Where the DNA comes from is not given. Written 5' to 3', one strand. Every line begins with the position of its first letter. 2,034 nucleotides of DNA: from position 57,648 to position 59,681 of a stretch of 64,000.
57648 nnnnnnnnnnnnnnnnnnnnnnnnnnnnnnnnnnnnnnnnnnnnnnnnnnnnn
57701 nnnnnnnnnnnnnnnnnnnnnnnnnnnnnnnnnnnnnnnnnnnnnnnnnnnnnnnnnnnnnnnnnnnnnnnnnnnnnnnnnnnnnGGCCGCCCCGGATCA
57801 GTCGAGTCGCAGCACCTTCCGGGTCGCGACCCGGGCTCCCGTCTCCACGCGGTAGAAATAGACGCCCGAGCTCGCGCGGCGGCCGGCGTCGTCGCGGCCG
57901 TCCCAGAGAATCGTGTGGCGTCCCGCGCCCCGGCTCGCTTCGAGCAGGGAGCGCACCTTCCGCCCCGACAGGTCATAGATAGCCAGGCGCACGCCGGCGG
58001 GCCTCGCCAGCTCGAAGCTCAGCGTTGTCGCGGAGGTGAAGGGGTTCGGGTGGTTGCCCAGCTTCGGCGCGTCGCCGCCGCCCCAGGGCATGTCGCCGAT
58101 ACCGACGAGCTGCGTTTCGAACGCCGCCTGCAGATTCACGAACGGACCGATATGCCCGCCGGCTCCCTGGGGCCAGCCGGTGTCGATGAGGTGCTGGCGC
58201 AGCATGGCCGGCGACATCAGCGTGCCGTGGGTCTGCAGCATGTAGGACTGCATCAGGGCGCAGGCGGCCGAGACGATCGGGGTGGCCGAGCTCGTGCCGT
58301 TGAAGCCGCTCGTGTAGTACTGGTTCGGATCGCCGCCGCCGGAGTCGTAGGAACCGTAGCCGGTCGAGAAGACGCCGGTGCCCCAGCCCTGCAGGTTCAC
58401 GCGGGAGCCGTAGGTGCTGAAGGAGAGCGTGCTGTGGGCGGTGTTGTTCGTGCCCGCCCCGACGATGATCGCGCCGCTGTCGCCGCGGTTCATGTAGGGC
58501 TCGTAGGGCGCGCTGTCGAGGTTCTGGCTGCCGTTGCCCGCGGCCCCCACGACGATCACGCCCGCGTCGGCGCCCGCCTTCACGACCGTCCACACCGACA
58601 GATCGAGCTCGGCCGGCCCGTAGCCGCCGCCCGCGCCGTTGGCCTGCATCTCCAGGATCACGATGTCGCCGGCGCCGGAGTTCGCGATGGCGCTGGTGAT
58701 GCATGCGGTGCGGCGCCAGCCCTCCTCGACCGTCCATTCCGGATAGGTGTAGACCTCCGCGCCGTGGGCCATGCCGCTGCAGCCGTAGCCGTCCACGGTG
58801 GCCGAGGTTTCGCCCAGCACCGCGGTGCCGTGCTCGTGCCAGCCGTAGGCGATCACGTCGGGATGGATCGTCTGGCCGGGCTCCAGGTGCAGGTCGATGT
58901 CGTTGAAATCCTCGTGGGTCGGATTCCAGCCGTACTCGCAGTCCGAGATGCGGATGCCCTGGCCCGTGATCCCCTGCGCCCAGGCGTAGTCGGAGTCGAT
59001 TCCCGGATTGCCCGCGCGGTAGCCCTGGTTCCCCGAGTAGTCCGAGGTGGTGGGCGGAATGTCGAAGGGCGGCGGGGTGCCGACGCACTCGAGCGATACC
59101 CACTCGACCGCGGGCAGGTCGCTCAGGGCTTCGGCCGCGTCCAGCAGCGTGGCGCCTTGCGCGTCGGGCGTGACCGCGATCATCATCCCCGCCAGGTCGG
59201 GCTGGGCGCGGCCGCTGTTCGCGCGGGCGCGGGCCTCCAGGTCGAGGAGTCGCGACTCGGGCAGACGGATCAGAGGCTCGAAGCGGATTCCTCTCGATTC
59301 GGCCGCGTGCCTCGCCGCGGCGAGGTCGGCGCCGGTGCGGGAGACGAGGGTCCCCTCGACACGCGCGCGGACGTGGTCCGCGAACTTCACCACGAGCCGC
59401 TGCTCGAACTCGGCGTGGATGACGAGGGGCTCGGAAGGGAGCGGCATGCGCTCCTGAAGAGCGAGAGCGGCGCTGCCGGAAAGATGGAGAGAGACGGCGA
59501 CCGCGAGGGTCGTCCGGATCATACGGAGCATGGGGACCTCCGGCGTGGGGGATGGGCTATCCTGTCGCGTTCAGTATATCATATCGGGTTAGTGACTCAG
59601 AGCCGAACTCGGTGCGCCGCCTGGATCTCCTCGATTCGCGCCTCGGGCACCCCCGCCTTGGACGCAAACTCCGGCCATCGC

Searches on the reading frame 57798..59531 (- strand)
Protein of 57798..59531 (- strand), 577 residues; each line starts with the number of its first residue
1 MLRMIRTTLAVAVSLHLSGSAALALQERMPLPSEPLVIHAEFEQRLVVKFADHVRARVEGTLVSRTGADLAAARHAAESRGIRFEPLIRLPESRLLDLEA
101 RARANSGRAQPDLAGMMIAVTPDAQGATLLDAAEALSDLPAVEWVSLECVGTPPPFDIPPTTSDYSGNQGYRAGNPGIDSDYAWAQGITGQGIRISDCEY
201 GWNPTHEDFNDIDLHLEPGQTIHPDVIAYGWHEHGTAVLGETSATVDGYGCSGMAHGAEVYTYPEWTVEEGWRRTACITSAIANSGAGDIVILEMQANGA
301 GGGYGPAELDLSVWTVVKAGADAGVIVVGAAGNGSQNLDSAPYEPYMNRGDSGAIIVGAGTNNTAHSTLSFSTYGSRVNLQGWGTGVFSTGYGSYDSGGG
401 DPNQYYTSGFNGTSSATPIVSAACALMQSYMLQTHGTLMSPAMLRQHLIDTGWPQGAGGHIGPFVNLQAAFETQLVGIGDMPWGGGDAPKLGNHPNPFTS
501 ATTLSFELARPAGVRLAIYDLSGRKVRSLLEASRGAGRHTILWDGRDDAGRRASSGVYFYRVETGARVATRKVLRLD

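Call 87: search_protein_families(library=pfam, proteins=[window:57798-59531:-], max_evalue=0.00001)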
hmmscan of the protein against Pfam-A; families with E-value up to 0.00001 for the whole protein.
window:57798-59531:- (577 aa): 2 families
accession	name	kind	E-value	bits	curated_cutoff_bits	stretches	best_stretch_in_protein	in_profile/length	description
PF00082.27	Peptidase_S8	-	2.2e-17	63.8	21.8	1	224-452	46-273/288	Subtilase family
PF13860.13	FlgD_ig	-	3.8e-10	40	27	1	498-564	6-75/79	FlgD Ig-like domain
